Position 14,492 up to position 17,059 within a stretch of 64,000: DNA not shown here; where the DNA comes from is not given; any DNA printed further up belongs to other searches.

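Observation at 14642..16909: A 755-aa cytoplasmic fusion of WG repeats, a ~250-aa unrecognised domain and a macrodomain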

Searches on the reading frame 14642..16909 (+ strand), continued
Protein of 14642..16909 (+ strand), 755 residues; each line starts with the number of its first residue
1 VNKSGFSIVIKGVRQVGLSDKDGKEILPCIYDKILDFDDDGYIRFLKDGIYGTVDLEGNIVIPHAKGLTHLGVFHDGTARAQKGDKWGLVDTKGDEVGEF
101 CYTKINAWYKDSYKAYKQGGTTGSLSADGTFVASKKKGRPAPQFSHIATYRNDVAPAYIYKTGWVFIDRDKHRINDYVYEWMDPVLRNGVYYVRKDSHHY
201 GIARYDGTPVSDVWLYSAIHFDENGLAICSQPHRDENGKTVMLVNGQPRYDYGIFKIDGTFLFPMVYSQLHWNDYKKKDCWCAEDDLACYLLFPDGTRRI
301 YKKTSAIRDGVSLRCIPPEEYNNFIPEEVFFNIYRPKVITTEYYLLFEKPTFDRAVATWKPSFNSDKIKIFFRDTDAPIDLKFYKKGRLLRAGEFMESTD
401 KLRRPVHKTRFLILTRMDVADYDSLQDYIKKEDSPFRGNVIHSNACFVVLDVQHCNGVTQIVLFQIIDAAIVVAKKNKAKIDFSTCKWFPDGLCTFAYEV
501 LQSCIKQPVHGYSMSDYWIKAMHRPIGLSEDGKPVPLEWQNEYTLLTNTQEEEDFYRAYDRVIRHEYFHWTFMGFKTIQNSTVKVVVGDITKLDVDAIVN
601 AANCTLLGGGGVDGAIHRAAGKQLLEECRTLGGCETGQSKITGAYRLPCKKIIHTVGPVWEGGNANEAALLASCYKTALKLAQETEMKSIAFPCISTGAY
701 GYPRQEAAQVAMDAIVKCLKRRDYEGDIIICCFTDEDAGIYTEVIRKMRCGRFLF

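Call 88: find_encoding_contigs(protein=P0059, flank=6000, max_places=1)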
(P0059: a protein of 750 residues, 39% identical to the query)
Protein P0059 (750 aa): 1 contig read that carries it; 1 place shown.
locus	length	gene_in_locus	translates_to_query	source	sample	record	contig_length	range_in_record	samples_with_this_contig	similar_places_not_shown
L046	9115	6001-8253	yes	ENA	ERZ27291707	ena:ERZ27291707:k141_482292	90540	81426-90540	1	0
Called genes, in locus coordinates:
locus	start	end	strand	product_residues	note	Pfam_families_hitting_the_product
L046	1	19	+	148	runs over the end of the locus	-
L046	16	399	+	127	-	-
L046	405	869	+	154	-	-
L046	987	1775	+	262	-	-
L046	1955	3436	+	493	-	PF01076:Mob_Pre, PF24161:CCDC39 (weak)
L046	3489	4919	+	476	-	PF00691:OmpA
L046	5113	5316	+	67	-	-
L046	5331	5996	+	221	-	PF04402:SIMPL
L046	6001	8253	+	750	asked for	PF14903:WG_beta_rep (faint), PF01661:Macro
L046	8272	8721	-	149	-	-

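Call 89: find_encoding_contigs(protein=P0075, flank=6000, max_places=2)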
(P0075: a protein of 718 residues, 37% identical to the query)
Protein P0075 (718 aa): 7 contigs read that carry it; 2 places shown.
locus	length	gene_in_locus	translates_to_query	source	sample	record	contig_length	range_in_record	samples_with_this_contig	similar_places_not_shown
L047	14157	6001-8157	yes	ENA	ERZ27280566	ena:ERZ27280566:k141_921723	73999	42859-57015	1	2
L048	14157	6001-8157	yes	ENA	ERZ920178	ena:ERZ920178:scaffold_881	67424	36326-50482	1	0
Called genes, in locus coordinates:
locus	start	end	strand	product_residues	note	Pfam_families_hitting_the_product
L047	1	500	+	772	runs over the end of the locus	PF14293:YWFCY (weak), PF02534:T4SS-DNA_transf, PF10412:TrwB_AAD_bind, PF12696:TraG-D_C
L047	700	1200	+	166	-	PF00011:HSP20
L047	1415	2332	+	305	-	PF13280:WYL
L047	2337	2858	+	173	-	PF08238:Sel1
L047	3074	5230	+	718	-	PF03235:GmrSD_N, PF07510:GmrSD_C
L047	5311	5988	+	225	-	PF04402:SIMPL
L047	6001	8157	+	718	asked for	PF14903:WG_beta_rep (weak), PF01661:Macro (weak)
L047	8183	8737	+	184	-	PF13280:WYL, PF25583:WCX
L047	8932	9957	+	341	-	PF13280:WYL, PF25583:WCX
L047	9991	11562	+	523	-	PF02463:SMC_N (weak), PF11398:DUF2813 (faint), PF13175:AAA_15, PF13476:AAA_23 (weak), PF13304:AAA_21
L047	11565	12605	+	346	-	-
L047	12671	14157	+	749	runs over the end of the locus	PF02384:N6_Mtase, PF07669:Eco57I (weak), PF01420:Methylase_S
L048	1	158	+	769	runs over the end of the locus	PF14293:YWFCY (faint), PF02534:T4SS-DNA_transf, PF10412:TrwB_AAD_bind, PF12696:TraG-D_C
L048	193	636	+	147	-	-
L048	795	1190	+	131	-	PF00011:HSP20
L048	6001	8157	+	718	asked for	PF14903:WG_beta_rep (weak), PF01661:Macro (weak)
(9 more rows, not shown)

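Call 90: find_encoding_contigs(protein=P0037, flank=6000, max_places=2)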
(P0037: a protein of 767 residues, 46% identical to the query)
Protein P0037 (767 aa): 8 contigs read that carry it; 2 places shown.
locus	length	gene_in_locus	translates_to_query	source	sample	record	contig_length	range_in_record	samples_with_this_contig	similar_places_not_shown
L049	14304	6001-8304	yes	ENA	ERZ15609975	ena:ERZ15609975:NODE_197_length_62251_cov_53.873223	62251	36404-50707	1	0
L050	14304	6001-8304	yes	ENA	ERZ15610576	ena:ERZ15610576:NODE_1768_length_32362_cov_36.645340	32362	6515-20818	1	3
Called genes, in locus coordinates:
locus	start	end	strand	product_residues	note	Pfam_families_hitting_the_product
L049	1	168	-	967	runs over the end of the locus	PF00005:ABC_tran (faint), PF02463:SMC_N (faint), PF03193:RsgA_GTPase (faint), PF13175:AAA_15 (faint), PF13191:AAA_16 (faint), PF13555:AAA_29 (faint), PF17760:UvrA_inter, PF17755:UvrA_DNA-bind, +1 more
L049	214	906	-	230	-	PF13585:CHU_C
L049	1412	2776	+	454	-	PF01476:LysM (weak)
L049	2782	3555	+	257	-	PF13568:OMP_b-brl_2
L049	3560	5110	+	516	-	PF07690:MFS_1, PF00854:PTR2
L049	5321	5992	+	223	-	PF04402:SIMPL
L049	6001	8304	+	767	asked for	PF14903:WG_beta_rep (weak), PF01661:Macro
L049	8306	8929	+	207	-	PF12464:Mac, PF00132:Hexapep, PF14602:Hexapep_2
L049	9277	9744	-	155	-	PF13353:Fer4_12 (weak)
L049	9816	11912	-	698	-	PF03477:ATP-cone, PF13597:NRDD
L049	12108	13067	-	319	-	PF01814:Hemerythrin, PF00196:GerE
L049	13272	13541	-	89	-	PF05402:PqqD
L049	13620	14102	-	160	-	-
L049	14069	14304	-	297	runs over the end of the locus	PF27840:ScmC (weak)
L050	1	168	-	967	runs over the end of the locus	PF00005:ABC_tran (faint), PF02463:SMC_N (faint), PF03193:RsgA_GTPase (faint), PF13175:AAA_15 (faint), PF13191:AAA_16 (faint), PF13555:AAA_29 (faint), PF17760:UvrA_inter, PF17755:UvrA_DNA-bind, +1 more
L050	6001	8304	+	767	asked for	PF14903:WG_beta_rep (weak), PF01661:Macro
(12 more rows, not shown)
